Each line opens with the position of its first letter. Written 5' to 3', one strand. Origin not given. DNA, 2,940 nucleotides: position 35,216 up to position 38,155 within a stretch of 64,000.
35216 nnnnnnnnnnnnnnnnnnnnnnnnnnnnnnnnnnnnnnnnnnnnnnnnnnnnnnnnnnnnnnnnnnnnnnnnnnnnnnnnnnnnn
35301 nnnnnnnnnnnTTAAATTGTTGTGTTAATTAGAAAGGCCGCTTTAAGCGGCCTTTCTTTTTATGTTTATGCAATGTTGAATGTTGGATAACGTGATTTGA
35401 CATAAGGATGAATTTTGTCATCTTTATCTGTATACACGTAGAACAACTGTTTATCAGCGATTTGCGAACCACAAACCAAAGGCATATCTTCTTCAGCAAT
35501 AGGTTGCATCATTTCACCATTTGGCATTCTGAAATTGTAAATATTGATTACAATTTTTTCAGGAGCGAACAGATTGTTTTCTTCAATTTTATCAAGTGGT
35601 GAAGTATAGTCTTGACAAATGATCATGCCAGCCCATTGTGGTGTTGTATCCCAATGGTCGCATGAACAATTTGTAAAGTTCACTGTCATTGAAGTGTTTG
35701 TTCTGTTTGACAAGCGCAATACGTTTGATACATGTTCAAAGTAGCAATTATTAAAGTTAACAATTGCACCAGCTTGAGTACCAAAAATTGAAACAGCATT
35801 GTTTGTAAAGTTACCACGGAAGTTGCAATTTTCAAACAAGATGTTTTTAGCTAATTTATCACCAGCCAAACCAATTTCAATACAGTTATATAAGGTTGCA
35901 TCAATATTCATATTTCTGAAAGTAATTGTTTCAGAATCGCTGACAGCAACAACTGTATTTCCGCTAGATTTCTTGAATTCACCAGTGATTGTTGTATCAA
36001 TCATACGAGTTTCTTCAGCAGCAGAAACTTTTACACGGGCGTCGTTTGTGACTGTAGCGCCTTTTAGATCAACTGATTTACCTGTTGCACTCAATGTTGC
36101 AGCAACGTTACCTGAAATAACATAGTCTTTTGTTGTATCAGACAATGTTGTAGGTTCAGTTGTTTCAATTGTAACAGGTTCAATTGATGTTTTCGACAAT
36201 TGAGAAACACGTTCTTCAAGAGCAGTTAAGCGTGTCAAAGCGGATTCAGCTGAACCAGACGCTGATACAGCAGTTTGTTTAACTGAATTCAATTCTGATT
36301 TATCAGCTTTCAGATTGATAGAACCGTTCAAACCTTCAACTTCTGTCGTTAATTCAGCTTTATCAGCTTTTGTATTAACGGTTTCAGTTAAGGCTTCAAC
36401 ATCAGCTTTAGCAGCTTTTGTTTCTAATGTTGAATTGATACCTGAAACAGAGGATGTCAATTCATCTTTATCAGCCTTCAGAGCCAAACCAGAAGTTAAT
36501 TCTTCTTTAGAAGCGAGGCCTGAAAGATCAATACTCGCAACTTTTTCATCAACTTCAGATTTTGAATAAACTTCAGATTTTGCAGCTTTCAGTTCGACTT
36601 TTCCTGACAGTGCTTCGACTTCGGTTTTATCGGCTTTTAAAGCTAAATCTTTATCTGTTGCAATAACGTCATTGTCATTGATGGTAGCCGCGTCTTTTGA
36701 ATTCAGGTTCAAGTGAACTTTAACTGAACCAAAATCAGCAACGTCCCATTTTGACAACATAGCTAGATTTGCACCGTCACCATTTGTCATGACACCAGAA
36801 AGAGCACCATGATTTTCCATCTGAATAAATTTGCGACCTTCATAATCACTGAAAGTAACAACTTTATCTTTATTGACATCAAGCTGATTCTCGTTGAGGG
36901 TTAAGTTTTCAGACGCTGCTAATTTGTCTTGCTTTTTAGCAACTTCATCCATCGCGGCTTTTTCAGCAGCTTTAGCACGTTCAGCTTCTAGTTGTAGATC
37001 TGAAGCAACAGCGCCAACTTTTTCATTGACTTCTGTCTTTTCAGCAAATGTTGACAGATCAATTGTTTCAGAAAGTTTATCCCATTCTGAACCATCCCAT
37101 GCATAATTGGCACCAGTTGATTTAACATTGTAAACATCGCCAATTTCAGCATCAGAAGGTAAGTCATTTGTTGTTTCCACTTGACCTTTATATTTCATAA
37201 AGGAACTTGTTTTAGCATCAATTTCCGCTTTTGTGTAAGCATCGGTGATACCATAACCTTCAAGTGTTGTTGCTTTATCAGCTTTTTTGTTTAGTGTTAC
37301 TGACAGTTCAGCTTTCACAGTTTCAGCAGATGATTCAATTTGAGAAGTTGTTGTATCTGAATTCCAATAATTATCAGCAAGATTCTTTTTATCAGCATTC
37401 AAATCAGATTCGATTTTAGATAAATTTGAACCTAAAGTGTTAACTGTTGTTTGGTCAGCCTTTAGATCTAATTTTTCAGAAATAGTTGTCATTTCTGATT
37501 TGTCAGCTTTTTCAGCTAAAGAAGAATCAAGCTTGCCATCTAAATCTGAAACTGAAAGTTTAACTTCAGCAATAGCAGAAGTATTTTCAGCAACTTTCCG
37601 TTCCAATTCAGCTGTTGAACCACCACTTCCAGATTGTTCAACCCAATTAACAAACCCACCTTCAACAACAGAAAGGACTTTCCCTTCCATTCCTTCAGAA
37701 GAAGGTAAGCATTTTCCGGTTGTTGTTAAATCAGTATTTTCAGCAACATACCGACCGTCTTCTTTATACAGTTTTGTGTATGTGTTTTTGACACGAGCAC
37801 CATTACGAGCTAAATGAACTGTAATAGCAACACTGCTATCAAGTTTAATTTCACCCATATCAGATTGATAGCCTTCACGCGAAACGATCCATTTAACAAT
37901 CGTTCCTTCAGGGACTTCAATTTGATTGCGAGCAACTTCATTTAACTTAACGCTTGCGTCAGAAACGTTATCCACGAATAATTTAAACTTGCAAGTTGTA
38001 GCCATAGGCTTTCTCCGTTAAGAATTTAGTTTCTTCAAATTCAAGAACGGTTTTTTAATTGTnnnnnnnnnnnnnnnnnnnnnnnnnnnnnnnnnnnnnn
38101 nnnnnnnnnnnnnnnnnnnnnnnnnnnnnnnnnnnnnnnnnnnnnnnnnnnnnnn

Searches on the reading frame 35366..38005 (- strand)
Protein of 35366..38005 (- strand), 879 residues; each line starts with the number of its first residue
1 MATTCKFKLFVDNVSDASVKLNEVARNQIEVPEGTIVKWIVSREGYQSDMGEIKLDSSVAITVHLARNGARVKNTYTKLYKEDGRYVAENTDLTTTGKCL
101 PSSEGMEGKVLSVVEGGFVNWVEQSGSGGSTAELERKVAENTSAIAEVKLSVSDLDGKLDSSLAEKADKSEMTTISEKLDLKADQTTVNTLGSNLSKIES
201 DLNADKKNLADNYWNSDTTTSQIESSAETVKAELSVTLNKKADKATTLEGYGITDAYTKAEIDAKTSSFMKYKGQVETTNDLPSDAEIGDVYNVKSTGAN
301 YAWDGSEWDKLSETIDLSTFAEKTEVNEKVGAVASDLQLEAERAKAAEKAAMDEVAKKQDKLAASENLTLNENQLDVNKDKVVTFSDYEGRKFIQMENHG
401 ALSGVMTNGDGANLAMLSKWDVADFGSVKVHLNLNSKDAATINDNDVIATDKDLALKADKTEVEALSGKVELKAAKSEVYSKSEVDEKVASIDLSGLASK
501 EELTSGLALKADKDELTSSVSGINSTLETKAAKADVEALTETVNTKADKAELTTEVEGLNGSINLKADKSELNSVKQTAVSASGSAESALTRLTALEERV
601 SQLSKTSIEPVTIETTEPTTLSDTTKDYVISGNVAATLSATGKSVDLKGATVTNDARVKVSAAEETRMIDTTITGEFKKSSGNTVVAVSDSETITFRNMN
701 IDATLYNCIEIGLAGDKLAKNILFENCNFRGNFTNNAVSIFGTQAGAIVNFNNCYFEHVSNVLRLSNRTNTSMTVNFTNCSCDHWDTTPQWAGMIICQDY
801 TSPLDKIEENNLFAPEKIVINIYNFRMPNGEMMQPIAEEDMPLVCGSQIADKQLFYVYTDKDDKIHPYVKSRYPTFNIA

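Call 12: search_protein_families(library=pfam, proteins=[window:35366-38005:-])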
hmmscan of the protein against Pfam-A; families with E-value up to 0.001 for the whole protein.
window:35366-38005:- (879 aa): 0 families

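Call 65: search_protein_families(library=phrogs, proteins=[window:35366-38005:-], max_evalue=0.001)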
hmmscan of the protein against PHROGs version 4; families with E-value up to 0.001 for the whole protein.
window:35366-38005:- (879 aa): 2 families
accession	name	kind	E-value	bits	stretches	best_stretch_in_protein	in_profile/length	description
phrog_31410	-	unknown function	4.7e-16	58.9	1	328-492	213-375/955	-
phrog_13666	-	unknown function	3.4e-05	24.6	1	266-319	7-58/145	-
